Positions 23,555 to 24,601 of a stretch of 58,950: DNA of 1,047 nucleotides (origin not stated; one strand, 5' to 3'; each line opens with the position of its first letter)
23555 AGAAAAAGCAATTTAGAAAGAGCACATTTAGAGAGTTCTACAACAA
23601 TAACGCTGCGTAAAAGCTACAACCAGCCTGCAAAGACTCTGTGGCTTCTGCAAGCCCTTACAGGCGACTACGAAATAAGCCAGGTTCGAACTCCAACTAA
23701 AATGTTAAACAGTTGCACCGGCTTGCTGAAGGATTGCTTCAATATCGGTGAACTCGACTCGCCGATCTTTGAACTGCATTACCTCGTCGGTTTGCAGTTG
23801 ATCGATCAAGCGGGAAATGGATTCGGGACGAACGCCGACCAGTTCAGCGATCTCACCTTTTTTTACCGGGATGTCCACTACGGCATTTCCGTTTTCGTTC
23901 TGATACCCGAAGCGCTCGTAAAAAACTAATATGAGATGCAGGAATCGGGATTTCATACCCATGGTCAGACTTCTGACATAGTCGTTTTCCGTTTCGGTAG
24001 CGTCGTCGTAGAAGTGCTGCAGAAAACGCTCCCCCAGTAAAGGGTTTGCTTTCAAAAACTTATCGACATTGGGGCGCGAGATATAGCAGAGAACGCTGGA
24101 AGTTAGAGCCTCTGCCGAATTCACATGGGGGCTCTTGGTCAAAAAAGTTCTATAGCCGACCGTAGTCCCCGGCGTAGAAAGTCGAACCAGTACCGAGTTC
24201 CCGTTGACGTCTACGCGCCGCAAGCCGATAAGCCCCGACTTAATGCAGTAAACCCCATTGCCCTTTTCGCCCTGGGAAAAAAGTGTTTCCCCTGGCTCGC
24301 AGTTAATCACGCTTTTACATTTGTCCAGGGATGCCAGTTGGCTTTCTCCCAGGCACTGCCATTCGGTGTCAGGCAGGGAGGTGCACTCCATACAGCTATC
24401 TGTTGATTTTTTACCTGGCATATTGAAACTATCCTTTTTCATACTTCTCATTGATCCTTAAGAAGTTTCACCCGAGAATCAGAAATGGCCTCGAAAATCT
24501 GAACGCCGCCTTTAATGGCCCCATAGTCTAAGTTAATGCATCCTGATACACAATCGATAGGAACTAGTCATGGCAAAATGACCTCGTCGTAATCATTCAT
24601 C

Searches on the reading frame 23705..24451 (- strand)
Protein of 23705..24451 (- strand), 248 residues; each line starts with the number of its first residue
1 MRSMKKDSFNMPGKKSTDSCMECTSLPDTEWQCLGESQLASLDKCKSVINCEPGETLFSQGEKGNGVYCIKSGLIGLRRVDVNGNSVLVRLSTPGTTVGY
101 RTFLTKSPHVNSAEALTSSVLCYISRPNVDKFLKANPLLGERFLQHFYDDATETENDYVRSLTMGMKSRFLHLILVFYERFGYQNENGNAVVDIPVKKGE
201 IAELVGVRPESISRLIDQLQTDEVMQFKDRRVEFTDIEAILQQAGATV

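Call 65: search_protein_families(library=pfam, proteins=[window:23705-24451:-], max_evalue=0.00001)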
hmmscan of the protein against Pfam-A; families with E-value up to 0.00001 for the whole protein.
window:23705-24451:- (248 aa): 2 families
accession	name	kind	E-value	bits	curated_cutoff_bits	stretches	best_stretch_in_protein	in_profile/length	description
PF00027.35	cNMP_binding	-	3.4e-18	65.8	27.5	1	50-136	3-89/89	Cyclic nucleotide-binding domain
PF13545.12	HTH_Crp_2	-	1.8e-09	37.9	27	1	184-239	13-66/70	Crp-like helix-turn-helix domain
